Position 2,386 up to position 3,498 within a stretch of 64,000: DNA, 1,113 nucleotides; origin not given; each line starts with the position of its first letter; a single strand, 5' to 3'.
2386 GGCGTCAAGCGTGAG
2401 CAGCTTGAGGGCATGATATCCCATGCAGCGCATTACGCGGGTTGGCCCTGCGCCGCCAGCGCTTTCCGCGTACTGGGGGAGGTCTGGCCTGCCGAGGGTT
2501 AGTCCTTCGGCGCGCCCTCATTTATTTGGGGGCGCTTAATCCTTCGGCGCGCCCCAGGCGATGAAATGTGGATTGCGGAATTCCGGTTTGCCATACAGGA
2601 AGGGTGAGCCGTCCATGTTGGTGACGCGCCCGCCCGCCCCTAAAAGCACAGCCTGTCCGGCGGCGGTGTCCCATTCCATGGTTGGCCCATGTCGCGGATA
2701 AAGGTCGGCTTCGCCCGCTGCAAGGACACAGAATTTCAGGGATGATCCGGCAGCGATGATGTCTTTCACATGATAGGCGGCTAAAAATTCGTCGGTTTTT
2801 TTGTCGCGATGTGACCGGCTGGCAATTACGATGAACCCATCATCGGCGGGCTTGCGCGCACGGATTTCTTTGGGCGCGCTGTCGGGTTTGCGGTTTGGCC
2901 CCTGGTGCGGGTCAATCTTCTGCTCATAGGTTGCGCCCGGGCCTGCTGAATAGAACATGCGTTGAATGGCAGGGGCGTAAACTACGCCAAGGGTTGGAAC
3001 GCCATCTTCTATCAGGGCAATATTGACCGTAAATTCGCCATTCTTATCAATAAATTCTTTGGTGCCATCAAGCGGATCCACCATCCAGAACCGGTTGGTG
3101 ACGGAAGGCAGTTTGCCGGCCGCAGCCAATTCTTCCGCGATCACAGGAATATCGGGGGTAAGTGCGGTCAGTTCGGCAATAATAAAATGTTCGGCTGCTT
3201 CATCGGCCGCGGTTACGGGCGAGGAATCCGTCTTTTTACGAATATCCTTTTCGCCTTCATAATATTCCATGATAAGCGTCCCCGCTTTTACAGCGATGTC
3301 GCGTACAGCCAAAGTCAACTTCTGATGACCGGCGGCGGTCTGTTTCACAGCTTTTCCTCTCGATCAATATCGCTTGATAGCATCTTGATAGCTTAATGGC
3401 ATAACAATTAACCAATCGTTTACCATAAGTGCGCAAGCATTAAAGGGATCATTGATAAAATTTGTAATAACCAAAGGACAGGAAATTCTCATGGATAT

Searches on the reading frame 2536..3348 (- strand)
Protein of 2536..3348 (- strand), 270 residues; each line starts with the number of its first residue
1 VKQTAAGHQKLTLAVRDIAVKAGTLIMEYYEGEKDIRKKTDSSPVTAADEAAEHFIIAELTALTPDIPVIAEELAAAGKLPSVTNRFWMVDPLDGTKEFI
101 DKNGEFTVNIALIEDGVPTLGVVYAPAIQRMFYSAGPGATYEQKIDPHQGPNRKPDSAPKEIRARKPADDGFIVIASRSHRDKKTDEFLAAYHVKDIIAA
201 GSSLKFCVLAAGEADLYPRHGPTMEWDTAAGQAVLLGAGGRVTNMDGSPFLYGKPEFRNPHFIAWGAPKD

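Call 3: search_protein_families(library=pfam, proteins=[window:2536-3348:-])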
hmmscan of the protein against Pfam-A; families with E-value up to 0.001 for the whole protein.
window:2536-3348:- (270 aa): 1 family
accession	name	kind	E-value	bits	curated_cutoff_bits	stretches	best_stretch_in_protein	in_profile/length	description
PF00459.30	Inositol_P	-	6.8e-54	183.6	27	1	11-256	5-249/271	Inositol monophosphatase family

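Call 4: search_protein_families(library=ncbifam, proteins=[window:2536-3348:-])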
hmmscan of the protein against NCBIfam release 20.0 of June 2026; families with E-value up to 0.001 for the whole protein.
window:2536-3348:- (270 aa): 6 families
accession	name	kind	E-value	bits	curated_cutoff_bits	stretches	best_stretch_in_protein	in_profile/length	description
TIGR01331.1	bisphos_cysQ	equivalog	1.7e-85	286.6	228.8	1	15-264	5-248/250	3'(2'),5'-bisphosphate nucleotidase CysQ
NF008182.0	PRK10931.1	equivalog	7.2e-68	228.3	379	1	15-262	5-241/246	3'(2'),5'-bisphosphate nucleotidase CysQ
TIGR02067.1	his_9_HisN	equivalog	2.9e-34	118.7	275.15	1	15-251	5-230/252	histidinol-phosphatase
TIGR01330.1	bisphos_HAL2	equivalog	1.2e-19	70.4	267.05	2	85-136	134-184/359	3'(2'),5'-bisphosphate nucleotidase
NF008027.1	PRK10757.1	equivalog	1.3e-16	60.3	332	1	8-138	2-132/267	inositol-1-monophosphatase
NF009321.0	PRK12676.1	equivalog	1.6e-14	53.7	264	1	17-249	13-233/264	bifunctional fructose-bisphosphatase/inositol-phosphate phosphatase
